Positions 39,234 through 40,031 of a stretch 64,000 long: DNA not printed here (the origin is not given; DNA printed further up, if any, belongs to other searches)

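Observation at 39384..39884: Stand-alone EndA paralog lacking catalytic His and Lys, a candidate structural subunit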

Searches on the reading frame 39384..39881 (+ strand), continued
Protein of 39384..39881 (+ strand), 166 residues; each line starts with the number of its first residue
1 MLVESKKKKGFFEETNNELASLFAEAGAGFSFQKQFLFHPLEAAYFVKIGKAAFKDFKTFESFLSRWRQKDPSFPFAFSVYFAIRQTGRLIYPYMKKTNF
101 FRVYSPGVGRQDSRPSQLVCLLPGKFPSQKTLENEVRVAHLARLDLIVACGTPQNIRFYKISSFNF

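Call 22: search_solved_structures(query=A1, max_evalue=1, show_alignments=4)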
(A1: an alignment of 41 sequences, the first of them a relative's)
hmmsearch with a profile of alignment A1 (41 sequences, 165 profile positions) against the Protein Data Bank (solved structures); distinct sequences matched with E-value up to 1: 17.
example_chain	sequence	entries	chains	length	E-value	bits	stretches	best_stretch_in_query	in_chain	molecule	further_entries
1r0v_A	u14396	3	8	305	7.6e-16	61.7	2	21-152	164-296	tRNA-intron endonuclease | Putative tRNA-intron endonuclease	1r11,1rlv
2gjw_A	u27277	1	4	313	7.8e-16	61.7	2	21-152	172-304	tRNA-splicing endonuclease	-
3p1y_A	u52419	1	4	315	2.7e-15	60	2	29-152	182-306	tRNA-splicing endonuclease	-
5x89_A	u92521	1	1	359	9.3e-13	51.7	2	25-152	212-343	EndA-like protein,tRNA-splicing endonuclease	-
1a79_A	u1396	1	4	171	2.3e-09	40.7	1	21-159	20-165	TRNA ENDONUCLEASE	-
4fz2_A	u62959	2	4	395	2.6e-08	37.2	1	14-150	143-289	tRNA intron endonuclease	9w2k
2cv8_A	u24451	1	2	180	8.8e-06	29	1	33-149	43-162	tRNA-splicing endonuclease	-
2ohc_A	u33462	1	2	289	3.2e-05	27.2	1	78-158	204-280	tRNA-splicing endonuclease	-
2ohe_A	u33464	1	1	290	3.2e-05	27.2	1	78-158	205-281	tRNA-splicing endonuclease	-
3iey_A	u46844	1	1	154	9.7e-05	25.6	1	40-151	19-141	tRNA-splicing endonuclease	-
2zyz_B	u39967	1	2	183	0.00038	23.7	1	37-145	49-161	tRNA-splicing endonuclease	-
3p1z_B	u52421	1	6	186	0.18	14.9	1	29-160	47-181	tRNA-splicing endonuclease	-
7zrz_CP1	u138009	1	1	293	0.19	14.9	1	23-94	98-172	tRNA-splicing endonuclease subunit Sen54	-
3ajv_B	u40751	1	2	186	0.23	14.6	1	29-160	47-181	tRNA-splicing endonuclease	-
8iss_D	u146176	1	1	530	0.46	13.6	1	23-94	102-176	tRNA-splicing endonuclease subunit Sen54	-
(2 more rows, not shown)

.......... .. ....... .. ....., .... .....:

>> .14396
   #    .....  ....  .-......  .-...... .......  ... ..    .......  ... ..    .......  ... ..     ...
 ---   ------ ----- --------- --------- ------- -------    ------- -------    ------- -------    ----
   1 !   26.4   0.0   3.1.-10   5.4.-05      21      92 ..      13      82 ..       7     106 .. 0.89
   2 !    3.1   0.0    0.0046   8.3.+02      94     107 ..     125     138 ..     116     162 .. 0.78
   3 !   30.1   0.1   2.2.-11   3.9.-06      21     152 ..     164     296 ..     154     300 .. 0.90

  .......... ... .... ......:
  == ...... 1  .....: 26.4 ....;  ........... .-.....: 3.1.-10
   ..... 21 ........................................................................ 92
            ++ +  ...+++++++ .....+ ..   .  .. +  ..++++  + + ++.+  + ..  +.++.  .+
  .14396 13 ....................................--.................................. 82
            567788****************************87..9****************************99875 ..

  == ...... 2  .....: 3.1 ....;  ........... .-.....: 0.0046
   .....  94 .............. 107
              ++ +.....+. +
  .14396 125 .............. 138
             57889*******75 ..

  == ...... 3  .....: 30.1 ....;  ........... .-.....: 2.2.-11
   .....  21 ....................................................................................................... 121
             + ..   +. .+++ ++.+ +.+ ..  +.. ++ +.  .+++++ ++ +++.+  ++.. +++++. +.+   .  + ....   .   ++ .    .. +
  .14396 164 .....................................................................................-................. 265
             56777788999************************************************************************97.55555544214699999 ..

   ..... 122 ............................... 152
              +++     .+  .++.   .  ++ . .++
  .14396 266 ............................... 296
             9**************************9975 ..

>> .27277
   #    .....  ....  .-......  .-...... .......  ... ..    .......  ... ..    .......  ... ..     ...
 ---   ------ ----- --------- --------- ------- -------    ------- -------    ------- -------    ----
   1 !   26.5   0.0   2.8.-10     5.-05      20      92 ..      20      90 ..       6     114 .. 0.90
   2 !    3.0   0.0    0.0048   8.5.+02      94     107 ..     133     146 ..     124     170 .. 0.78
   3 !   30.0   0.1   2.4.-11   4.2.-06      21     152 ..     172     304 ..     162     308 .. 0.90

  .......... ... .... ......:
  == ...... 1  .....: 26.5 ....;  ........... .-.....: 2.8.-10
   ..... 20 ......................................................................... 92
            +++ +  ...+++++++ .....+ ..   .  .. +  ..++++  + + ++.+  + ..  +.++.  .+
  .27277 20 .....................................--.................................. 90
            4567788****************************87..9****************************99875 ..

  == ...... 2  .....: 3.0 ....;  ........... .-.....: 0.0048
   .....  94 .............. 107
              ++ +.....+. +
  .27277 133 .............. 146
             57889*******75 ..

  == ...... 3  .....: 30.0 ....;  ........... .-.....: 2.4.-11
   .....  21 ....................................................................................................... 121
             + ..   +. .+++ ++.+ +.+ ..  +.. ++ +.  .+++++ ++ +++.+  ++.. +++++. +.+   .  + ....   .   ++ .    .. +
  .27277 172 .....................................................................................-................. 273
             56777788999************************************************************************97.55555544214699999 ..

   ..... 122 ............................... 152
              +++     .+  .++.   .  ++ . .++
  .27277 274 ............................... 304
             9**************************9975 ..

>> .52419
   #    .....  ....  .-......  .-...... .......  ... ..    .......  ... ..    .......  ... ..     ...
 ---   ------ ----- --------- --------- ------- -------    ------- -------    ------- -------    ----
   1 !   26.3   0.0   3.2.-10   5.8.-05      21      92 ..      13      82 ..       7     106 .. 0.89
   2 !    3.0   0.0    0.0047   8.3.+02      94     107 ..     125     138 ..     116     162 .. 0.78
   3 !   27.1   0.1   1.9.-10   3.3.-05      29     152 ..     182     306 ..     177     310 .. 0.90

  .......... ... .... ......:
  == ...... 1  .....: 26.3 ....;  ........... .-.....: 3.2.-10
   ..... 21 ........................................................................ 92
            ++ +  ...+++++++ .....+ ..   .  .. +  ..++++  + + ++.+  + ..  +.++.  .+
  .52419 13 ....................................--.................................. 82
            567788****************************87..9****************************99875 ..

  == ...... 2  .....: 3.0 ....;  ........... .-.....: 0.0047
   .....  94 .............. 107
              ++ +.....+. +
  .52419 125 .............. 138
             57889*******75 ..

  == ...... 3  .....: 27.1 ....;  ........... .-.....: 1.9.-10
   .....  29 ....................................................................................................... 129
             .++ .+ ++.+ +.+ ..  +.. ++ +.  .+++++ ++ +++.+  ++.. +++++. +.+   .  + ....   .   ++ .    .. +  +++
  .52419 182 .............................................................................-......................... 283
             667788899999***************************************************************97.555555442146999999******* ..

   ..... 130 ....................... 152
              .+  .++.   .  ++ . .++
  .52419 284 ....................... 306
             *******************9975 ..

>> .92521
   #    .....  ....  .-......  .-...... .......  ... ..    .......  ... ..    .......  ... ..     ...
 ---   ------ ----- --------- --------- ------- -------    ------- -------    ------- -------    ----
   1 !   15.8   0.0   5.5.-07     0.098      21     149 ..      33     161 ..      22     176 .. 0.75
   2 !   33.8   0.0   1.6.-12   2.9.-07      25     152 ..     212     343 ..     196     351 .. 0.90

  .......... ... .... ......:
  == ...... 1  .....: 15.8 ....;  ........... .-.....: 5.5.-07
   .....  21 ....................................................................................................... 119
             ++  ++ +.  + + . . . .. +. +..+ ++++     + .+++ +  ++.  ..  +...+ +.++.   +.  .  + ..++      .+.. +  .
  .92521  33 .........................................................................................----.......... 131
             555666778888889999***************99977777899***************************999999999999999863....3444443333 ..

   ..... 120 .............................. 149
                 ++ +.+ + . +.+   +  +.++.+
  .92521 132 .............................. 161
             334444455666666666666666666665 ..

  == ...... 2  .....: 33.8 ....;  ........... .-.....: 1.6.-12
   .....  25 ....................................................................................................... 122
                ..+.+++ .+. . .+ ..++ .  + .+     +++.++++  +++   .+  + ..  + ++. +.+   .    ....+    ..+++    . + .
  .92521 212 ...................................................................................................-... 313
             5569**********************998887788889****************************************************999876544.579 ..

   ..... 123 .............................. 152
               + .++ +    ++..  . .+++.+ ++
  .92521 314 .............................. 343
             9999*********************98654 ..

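Call 30: predict_structure(alignment_id=A1)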
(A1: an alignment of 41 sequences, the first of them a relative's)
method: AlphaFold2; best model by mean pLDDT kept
length: 166 residues; sequences in the alignment: 41
mean_pLDDT: 90.8   pTM: 0.86
mean pLDDT of the five models: 90.8, 90.7, 89.9, 89.5, 89.3
residues with pLDDT >= 90: 122; 70-90: 38; 50-70: 5; < 50: 1
segments of 3 or more residues with pLDDT < 50: none
pLDDT, mean of each block of 10 residues (from residue 1): 90 94 91 91 96 93 94 95 94 83 86 90 93 90 93 95 65
secondary structure, 60 per line:
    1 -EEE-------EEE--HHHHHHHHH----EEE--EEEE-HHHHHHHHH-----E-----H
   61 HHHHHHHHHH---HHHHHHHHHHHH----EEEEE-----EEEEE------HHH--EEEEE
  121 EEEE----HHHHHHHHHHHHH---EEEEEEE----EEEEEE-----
elements in order: E2-4 E12-14 H17-25 E30-32 E35-38 H40-48 H60-70 H74-85 E90-94 E100-104 E116-124 H129-141 E145-151 E156-161

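Call 32: search_protein_representatives(alignment_id=A1)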
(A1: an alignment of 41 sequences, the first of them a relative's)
Query: 41 sequences, 165 profile positions. Proteins with E-value up to 0.001 (for the whole library): 270; up to 1e-10: 38; up to 1e-30: 6. The best 150 are listed.
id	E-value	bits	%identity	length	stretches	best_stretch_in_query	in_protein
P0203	8.5e-73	260.0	-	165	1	1-165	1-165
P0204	9.3e-66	237.1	-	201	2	55-165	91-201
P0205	4.5e-61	221.9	-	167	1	1-165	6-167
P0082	2.1e-43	164.4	-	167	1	49-151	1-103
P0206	1.5e-36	142.1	-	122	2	67-128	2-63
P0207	5.1e-35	137.1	-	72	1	94-165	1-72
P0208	9.9e-23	97.2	-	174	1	21-164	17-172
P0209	4.4e-20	88.5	-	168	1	12-163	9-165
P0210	1.5e-19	86.8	-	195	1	7-165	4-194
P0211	6.9e-19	84.7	-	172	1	17-165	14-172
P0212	7.7e-18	81.3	-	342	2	26-151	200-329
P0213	9.9e-18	80.9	-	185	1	20-161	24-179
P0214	1.0e-17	80.9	-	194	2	77-161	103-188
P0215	2.3e-17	79.7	-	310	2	16-159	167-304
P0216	1.5e-15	73.8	-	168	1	9-165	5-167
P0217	5.8e-15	71.9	-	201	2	77-161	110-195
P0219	3.2e-14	69.5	-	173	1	12-160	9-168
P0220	3.7e-14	69.3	-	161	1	10-161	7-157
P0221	4.0e-14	69.2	-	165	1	12-160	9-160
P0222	5.7e-14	68.7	-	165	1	22-162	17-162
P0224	1.7e-13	67.1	-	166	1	11-161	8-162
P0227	7.7e-13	65.0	-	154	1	16-162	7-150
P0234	1.8e-11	60.6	-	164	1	20-160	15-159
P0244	1.9e-10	57.2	-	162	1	11-162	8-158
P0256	7.7e-10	55.2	-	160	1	16-161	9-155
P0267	5.3e-09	52.5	-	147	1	21-164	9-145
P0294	1.3e-07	48.0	-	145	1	28-165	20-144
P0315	6.0e-07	45.8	-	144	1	21-163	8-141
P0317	6.4e-07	45.7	-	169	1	14-165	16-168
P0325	1.2e-06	44.8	-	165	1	21-165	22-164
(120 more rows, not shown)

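Call 34: fold_search(model_id=the predicted structure, library=pdb)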
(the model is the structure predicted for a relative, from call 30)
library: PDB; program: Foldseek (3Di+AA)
matches with E <= 10: 655; with E <= 0.001: 32
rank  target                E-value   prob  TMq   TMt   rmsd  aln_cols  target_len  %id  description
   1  1a79_A                6.9e-09  1.00  0.81  0.79   3.2       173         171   20  CRYSTAL STRUCTURE OF THE TRNA SPLICING ENDONUCLEASE FROM METHANOCOCCUS JANNASCHII (released 1999-06-01)
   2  5x89                  1.5e-08  1.00  0.76  0.40   3.4       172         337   19  The X-ray crystal structure of subunit fusion RNA splicing endonuclease from Methanopyrus kandleri (released 2018-01-24)
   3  2cv8_B                8.5e-08  1.00  0.79  0.74   3.1       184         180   21  Crystal structure of tRNA-intron endonuclease from Sulfolobus tokodaii (released 2005-12-01)
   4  7zrz_CP1              1.7e-07  1.00  0.75  0.59   3.7       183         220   19  Structure of the human tRNA splicing endonuclease defines substrate recognition (released 2023-05-17)
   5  3ajv_D                9.2e-07  1.00  0.74  0.70   3.8       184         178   16  Splicing endonuclease from Aeropyrum pernix (released 2010-11-17)
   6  3ajv_B                1.9e-06  1.00  0.74  0.69   3.9       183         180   17  Splicing endonuclease from Aeropyrum pernix (released 2010-11-17)
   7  3p1z_B                2.7e-06  1.00  0.74  0.69   3.7       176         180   16  Crystal structure of the Aperopyrum pernix RNA splicing endonuclease (released 2011-08-10)
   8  3iey_A                4.0e-06  1.00  0.63  0.70   4.7       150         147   21  Crystal Structure of the functional Nanoarchaeum equitans tRNA splicing endonuclease (released 2009-09-01)
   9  2cv8_A                5.4e-06  1.00  0.75  0.77   3.2       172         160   22  Crystal structure of tRNA-intron endonuclease from Sulfolobus tokodaii (released 2005-12-01)
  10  3ajv_C                5.7e-06  1.00  0.74  0.76   3.3       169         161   18  Splicing endonuclease from Aeropyrum pernix (released 2010-11-17)
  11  3ajv_A                6.5e-06  1.00  0.73  0.72   3.4       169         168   18  Splicing endonuclease from Aeropyrum pernix (released 2010-11-17)
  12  3p1z_D                7.3e-06  1.00  0.71  0.65   4.1       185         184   17  Crystal structure of the Aperopyrum pernix RNA splicing endonuclease (released 2011-08-10)
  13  7uxa_D                9.3e-06  1.00  0.74  0.49   4.0       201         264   18  Human tRNA Splicing Endonuclease Complex bound to pre-tRNA-ARG (released 2023-02-08)
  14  8iss_D                1.3e-05  1.00  0.74  0.45   4.0       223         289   16  Cryo-EM structure of wild-type human tRNA Splicing Endonuclease Complex bound to pre-tRNA-ARG at 3.19 A resolution (released 2023-10-18)
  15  8hmy_C                2.1e-05  1.00  0.71  0.43  10.1       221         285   16  Cryo-EM structure of the human pre-catalytic TSEN/pre-tRNA complex (released 2023-04-19)
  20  4fz2_A                4.0e-05  1.00  0.74  0.34   3.2       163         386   16  Crystal structure of the fourth type of archaeal tRNA splicing endonuclease from Candidatus Micrarchaeum acidiphilum A (released 2012-09-12)
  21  1r0v_A                6.2e-05  1.00  0.70  0.50   4.0       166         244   20  Structure Determination of the Dimeric Endonuclease in a Pseudo-face-centerd P21212 space group (released 2004-03-09)
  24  1r0v_D                1.2e-04  1.00  0.71  0.51   3.9       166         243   19  Structure Determination of the Dimeric Endonuclease in a Pseudo-face-centerd P21212 space group (released 2004-03-09)
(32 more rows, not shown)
